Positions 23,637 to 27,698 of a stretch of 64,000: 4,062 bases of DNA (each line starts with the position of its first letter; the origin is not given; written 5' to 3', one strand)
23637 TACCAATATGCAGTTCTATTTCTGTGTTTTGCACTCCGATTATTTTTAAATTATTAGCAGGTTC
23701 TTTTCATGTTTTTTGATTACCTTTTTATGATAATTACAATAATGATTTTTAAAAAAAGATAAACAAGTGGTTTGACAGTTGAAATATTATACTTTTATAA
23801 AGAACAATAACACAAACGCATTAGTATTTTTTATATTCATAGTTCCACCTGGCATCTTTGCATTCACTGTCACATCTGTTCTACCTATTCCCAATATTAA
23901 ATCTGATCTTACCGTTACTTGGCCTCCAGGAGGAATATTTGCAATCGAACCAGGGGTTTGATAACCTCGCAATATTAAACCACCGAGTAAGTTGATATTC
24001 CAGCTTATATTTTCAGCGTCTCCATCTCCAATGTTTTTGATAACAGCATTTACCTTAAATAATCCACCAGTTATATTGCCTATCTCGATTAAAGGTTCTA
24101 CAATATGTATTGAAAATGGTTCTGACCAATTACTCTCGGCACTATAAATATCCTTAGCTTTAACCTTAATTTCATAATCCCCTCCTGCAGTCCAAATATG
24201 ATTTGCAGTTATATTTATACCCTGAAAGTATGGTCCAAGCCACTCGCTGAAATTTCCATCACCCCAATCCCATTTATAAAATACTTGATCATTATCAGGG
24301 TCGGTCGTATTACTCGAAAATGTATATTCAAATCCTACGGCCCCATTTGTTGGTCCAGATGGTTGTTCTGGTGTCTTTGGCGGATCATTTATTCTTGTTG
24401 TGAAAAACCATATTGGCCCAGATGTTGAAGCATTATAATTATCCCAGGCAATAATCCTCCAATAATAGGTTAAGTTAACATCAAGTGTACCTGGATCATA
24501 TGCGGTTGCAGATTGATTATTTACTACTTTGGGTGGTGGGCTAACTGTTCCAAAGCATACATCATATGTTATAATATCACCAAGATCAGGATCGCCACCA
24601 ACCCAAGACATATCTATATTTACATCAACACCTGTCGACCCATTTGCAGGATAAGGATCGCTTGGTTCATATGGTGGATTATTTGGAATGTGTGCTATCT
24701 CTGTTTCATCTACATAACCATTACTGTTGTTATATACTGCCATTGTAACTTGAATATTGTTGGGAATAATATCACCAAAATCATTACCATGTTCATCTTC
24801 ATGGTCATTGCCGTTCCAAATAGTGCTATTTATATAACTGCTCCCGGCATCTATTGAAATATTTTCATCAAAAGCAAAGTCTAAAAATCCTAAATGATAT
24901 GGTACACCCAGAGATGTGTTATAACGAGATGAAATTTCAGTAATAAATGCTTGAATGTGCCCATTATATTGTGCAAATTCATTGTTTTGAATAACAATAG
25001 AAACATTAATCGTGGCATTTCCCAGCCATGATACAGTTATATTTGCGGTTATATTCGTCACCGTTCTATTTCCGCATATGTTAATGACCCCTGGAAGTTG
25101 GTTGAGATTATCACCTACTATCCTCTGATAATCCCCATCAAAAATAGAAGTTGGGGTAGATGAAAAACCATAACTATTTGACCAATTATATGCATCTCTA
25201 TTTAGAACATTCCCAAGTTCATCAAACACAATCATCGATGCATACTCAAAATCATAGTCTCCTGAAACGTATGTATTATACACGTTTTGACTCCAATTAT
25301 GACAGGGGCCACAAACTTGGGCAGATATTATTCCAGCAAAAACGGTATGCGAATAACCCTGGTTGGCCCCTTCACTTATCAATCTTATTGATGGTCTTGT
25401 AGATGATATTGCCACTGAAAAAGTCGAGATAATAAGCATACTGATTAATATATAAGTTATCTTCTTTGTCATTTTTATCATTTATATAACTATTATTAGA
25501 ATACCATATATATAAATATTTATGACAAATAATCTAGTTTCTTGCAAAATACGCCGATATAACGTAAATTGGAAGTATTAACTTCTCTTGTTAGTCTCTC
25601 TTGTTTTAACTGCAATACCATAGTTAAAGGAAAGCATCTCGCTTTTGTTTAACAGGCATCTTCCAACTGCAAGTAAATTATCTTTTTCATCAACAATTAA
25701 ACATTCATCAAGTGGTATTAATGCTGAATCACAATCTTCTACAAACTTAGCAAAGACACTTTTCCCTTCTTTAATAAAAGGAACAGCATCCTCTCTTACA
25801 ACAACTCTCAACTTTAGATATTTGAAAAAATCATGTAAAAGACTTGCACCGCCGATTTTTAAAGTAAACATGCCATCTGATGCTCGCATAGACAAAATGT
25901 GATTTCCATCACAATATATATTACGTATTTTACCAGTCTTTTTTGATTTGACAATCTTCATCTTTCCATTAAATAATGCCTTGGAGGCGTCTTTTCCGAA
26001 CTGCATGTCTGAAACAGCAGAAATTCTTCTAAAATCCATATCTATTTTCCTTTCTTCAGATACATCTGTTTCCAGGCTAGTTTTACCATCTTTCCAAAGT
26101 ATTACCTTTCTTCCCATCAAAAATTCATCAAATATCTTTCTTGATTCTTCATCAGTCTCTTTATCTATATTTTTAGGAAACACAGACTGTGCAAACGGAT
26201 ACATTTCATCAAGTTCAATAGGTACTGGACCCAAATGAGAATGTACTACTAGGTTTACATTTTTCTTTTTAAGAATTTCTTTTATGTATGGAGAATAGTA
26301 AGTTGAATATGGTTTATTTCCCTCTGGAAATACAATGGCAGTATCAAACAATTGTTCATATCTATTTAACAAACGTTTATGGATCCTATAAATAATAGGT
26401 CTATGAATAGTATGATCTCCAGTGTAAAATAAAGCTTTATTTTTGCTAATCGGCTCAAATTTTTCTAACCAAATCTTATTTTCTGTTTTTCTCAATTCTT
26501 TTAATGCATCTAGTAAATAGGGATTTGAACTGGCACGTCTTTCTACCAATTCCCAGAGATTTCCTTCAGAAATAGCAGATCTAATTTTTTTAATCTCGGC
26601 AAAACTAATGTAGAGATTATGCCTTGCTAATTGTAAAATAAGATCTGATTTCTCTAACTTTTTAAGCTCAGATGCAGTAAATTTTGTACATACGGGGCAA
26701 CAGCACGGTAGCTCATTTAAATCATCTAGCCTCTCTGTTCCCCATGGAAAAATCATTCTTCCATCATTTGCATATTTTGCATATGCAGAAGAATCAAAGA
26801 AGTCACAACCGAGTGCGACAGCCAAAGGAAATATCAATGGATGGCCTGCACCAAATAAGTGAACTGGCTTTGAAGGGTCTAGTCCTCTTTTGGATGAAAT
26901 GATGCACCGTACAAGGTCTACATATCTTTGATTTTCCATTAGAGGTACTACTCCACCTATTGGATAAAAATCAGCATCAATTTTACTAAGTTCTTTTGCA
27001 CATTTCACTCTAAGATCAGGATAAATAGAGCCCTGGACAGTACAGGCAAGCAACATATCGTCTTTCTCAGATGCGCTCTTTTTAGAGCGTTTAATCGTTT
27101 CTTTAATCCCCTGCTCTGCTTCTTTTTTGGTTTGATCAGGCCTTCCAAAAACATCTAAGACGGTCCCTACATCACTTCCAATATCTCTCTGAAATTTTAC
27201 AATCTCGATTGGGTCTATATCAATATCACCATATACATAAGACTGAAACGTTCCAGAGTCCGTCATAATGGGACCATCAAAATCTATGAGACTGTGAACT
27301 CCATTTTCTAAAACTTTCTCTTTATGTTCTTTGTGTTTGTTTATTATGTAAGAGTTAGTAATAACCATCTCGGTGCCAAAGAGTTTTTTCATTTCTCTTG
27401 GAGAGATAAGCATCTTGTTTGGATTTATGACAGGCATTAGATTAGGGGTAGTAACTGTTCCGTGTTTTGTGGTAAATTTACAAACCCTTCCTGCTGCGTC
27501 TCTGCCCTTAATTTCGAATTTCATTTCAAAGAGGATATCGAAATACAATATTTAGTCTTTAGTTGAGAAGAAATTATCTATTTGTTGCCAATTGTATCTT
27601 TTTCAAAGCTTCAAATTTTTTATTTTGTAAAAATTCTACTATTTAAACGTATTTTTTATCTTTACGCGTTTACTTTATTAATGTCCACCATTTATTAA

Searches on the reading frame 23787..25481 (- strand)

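Call 34: search_protein_families(library=pfam, proteins=[window:23787-25481:-], max_evalue=0.001)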
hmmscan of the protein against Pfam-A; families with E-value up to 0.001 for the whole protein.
window:23787-25481:- (564 aa): 2 families
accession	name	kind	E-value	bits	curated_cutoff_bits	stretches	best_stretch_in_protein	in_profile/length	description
PF00801.26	PKD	-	9.6e-07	29.2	23.5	1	377-452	8-75/80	PKD domain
PF18911.6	PKD_4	-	1.2e-06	28.9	27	1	375-451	9-77/85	PKD domain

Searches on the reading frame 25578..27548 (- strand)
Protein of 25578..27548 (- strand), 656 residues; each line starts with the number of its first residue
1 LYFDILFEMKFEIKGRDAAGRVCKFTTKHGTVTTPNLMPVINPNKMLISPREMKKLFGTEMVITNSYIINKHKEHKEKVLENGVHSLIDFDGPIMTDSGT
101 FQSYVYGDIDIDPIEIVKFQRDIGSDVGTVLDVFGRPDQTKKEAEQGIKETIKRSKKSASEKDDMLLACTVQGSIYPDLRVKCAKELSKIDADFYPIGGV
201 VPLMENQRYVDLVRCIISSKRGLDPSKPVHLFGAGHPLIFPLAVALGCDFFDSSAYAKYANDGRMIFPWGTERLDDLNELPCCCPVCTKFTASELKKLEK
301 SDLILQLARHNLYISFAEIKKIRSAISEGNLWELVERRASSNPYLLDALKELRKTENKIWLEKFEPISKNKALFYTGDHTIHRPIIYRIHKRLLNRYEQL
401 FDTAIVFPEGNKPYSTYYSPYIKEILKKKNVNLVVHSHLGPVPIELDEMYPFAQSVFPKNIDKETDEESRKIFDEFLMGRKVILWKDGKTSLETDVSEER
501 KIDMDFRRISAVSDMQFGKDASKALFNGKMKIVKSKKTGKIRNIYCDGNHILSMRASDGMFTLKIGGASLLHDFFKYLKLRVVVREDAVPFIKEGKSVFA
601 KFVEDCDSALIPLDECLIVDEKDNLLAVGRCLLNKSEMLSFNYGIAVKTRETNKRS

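Call 34: search_protein_families(library=pfam, proteins=[window:25578-27548:-], max_evalue=0.001)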
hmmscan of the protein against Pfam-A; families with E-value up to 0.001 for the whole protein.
window:25578-27548:- (656 aa): 4 families
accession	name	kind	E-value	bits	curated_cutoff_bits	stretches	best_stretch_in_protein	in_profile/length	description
PF01702.25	TGT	-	5.1e-82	276.2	26.3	1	20-341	3-354/357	Queuine tRNA-ribosyltransferase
PF14810.12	TGT_C2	-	5.3e-24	84.7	25.3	1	508-577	2-71/72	Patch-forming domain C2 of tRNA-guanine transglycosylase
PF01472.26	PUA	-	4.5e-16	59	24.8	1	581-650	2-71/74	PUA domain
PF17884.7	DUF5591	-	0.00024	21.4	26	1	387-454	2-72/150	Domain of unknown function (DUF5591)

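Call 58: find_homologous_proteins(query=window:25578-27548:-, max_evalue=1e-30)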
Query window:25578-27548:- (656 aa): 4197 proteins with E <= 1e-30 among 8000 candidates; the best 120 are listed.
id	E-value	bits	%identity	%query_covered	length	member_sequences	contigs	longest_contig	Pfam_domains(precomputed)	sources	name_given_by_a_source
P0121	0.0e+0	1483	100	99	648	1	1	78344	PF14810.13,PF01472.27,PF01702.26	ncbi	-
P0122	0.0e+0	1466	99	99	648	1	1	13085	PF14810.13,PF01472.27,PF01702.26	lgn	-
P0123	0.0e+0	1410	94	99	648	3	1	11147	PF14810.13,PF01472.27,PF01702.26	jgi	jgi:7-cyano-7-deazaguanine tRNA-ribosyltransferase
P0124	0.0e+0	1398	94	99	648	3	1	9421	PF14810.13,PF01472.27,PF01702.26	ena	-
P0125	0.0e+0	1396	93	99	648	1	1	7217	PF14810.13,PF01472.27,PF01702.26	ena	-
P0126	0.0e+0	1366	91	99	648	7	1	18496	PF14810.13,PF01472.27,PF01702.26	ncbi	-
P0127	0.0e+0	1280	85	98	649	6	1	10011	PF14810.13,PF01472.27,PF01702.26,PF17884.8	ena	-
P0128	0.0e+0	1269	84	98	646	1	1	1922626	PF14810.13,PF01472.27,PF01702.26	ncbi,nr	ncbi:MAG: tRNA guanosine(15) transglycosylase TgtA [Thermoplasmatales archaeon]|nr:MAG: tRNA guanosi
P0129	0.0e+0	1242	83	99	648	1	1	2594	PF14810.13,PF01472.27,PF01702.26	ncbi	ncbi:MAG: tRNA guanosine(15) transglycosylase TgtA [Elusimicrobiota bacterium]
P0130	0.0e+0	1211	80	98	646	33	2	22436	PF14810.13,PF01472.27,PF01702.26,PF17884.8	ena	-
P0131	0.0e+0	1199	80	98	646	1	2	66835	PF14810.13,PF01472.27,PF01702.26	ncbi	-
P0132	0.0e+0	1197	79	98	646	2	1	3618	PF14810.13,PF01472.27,PF01702.26,PF17884.8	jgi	-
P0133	0.0e+0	1192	79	98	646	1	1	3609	PF14810.13,PF01472.27,PF01702.26,PF17884.8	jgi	-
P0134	0.0e+0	1190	79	98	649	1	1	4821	PF14810.13,PF01472.27,PF01702.26,PF17884.8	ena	-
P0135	0.0e+0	1184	78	98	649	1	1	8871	PF14810.13,PF01472.27,PF01702.26,PF17884.8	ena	-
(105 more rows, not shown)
